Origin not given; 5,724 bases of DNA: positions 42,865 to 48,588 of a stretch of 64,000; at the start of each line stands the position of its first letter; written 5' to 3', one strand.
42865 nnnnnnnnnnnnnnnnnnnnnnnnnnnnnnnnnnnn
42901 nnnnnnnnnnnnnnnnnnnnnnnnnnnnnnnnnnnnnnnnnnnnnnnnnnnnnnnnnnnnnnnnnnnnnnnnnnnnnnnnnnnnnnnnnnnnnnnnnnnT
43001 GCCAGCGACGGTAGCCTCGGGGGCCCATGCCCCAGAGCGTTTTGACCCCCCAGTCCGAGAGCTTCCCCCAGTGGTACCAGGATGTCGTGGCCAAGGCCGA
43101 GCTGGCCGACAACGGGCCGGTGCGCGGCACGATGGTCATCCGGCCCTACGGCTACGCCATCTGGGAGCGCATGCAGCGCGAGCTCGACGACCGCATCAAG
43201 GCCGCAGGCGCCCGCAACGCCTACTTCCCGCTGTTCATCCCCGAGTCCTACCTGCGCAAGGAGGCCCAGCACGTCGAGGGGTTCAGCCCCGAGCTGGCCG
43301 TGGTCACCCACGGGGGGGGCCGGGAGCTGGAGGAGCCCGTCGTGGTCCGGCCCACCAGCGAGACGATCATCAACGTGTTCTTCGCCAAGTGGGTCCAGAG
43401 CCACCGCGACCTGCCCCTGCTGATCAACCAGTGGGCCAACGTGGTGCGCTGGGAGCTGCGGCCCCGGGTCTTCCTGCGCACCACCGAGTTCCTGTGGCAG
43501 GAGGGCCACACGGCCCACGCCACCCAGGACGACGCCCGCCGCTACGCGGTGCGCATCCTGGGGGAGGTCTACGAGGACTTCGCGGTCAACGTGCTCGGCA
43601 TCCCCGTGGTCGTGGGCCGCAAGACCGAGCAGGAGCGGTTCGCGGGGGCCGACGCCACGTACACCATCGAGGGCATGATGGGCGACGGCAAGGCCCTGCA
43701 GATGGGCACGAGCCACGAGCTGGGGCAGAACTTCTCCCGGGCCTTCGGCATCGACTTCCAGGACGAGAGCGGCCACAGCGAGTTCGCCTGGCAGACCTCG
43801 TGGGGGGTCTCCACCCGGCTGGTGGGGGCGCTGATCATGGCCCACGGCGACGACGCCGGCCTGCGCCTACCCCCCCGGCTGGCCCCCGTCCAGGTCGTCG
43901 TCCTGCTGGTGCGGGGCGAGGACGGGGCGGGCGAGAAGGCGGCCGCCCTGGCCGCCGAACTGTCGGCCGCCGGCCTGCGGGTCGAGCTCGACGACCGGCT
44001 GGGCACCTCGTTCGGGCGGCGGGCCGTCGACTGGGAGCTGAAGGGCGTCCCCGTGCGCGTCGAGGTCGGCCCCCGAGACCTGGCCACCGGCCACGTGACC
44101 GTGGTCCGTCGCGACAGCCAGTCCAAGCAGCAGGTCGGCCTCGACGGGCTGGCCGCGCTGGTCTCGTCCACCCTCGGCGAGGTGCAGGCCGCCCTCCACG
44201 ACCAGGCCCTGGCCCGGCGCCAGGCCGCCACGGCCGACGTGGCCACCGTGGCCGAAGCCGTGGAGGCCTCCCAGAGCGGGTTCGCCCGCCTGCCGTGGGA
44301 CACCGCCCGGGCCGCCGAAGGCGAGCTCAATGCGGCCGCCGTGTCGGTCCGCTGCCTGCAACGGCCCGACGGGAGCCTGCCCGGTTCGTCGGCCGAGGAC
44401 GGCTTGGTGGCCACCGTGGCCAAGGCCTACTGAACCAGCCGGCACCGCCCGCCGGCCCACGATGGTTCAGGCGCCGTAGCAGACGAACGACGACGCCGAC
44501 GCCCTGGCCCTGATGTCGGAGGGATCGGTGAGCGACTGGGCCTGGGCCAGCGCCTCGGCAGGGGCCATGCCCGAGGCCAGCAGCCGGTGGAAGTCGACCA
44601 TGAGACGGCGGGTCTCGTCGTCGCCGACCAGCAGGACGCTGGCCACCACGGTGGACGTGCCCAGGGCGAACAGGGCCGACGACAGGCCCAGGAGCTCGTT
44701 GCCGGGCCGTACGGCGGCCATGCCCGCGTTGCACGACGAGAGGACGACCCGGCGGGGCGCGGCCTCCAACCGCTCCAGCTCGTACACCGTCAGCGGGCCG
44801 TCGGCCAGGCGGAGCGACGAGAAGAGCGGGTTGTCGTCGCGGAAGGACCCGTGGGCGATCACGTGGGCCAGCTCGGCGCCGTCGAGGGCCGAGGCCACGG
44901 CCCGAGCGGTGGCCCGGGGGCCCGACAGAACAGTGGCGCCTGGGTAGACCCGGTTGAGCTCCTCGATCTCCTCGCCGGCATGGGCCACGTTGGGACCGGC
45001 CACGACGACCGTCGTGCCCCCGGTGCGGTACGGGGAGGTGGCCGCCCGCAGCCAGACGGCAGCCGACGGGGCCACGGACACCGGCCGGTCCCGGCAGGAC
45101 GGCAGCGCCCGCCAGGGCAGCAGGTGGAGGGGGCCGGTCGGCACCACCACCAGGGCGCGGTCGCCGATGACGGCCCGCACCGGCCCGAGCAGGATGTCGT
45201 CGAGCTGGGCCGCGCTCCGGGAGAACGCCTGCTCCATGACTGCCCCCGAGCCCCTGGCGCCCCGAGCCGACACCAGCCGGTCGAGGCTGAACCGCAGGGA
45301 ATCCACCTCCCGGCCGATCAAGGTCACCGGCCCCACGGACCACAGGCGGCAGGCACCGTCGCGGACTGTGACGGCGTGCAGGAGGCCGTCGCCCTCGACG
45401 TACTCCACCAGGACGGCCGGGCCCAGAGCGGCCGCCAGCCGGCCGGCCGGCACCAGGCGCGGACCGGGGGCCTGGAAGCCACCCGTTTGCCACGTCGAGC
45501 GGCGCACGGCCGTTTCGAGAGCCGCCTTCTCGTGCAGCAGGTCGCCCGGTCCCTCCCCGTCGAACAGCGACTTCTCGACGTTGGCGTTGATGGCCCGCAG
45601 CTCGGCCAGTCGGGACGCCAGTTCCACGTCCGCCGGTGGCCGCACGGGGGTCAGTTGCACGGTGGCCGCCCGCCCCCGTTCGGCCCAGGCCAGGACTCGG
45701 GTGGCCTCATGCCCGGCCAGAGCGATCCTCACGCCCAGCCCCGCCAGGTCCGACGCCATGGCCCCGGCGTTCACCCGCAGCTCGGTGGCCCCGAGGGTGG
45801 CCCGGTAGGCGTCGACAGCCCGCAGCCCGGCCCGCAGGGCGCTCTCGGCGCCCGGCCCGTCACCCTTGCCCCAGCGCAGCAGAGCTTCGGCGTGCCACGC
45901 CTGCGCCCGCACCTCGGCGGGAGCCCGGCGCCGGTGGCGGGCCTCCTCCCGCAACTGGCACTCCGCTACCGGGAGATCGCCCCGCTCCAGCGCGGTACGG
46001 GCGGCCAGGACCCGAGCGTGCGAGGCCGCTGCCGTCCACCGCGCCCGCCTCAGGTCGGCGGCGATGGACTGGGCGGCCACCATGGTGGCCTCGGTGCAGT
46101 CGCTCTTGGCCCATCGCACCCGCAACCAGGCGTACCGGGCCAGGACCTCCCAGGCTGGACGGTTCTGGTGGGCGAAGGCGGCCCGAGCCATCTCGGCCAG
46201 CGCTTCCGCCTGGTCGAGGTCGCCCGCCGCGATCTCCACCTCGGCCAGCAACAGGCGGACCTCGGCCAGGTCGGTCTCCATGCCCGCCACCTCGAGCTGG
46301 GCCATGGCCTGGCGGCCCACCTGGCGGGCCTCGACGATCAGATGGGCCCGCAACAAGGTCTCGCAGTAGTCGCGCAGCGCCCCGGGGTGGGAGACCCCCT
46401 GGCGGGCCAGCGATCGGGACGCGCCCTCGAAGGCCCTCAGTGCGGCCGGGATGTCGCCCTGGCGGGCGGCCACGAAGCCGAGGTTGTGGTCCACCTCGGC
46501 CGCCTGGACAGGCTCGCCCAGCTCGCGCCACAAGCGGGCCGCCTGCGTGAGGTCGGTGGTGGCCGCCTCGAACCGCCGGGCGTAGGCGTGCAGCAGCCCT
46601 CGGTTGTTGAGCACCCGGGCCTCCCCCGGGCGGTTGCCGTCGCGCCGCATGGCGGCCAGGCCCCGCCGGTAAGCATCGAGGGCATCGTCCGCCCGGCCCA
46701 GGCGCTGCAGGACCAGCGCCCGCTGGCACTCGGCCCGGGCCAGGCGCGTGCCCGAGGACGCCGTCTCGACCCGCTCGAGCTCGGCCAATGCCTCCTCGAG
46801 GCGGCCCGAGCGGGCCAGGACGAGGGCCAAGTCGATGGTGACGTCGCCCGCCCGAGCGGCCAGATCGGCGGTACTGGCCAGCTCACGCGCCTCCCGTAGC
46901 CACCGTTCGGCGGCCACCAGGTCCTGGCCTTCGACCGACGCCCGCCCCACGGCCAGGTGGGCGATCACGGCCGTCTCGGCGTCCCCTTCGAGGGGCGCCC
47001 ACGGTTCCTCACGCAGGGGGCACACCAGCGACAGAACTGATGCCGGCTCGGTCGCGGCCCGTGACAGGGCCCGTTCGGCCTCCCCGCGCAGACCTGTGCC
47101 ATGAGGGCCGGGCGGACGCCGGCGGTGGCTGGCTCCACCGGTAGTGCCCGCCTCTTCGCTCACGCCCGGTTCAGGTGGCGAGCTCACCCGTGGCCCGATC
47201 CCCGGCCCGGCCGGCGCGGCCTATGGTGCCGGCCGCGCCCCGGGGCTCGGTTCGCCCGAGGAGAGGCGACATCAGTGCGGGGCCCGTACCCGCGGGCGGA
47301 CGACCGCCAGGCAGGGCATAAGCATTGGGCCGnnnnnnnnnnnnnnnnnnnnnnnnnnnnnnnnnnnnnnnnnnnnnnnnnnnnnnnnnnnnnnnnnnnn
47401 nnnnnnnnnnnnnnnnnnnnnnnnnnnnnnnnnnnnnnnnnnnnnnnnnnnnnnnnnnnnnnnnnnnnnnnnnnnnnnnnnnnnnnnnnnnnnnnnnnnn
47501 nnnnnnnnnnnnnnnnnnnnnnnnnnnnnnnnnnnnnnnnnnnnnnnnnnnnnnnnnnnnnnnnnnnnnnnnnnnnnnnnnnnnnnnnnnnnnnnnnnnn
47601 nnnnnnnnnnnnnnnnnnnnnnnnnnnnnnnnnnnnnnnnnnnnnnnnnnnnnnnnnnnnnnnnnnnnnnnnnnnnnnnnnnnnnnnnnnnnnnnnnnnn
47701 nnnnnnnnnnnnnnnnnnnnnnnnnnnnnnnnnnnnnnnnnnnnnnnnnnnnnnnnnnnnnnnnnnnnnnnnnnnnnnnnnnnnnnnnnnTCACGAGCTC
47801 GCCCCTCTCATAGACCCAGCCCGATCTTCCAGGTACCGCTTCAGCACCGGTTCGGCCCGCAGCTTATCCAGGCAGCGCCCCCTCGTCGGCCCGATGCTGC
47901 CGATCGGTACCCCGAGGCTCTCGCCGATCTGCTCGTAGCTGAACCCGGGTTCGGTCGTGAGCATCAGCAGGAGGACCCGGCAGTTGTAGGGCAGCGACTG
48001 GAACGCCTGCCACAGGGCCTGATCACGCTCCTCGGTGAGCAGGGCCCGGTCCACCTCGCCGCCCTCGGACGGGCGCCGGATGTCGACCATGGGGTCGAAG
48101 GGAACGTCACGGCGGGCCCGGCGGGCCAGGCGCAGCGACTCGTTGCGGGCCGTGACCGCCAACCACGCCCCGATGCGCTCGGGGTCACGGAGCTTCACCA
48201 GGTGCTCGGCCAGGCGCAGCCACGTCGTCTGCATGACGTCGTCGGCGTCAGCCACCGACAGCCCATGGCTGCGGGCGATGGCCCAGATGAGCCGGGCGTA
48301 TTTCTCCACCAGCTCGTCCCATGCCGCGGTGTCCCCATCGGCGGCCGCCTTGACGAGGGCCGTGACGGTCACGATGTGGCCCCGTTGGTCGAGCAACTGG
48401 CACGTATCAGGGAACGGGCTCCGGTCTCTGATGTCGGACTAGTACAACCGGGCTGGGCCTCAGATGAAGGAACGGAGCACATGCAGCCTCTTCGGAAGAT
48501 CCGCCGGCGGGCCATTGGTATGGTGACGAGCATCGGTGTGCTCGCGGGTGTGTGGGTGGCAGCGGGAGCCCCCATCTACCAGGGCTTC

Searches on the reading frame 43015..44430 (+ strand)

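Call 15: search_protein_families(library=pfam, proteins=[window:43015-44430:+], max_evalue=0.001)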
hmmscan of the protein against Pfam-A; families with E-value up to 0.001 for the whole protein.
window:43015-44430:+ (472 aa): 2 families
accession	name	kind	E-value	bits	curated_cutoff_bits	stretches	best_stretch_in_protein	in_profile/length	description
PF03129.25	HGTP_anticodon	-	2.3e-19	69.8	21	1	293-384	1-92/94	Anticodon binding domain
PF00587.30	tRNA-synt_2b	-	1e-16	61.9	29.3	1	104-274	6-176/179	tRNA synthetase class II core domain (G, H, P, S and T)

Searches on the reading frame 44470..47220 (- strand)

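Call 15: search_protein_families(library=pfam, proteins=[window:44470-47220:-], max_evalue=0.001)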
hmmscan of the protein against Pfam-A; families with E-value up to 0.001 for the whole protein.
window:44470-47220:- (917 aa): 5 families
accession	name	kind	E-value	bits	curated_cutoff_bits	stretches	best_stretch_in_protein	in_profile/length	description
PF12770.12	CHAT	-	9.4e-37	127.4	24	1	668-896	2-264/289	CHAT domain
PF13424.12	TPR_12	-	3.5e-14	53.2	30.1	1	160-232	2-76/77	Tetratricopeptide repeat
PF07719.23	TPR_2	-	1.2e-08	34.9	27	0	163-190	3-30/34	Tetratricopeptide repeat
PF00515.34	TPR_1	-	8.5e-08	32.2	27.8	0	161-188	1-28/34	Tetratricopeptide repeat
PF09976.15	TPR_21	-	6.2e-06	26.5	25.5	1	83-195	74-180/193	Tetratricopeptide repeat-like domain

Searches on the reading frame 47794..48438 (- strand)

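Call 15: search_protein_families(library=pfam, proteins=[window:47794-48438:-], max_evalue=0.001)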
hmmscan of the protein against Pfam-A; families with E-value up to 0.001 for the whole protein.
window:47794-48438:- (215 aa): 1 family
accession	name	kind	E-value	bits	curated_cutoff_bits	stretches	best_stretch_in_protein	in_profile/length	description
PF04542.20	Sigma70_r2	-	4e-13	49.4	24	1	43-110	1-70/71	Sigma-70 region 2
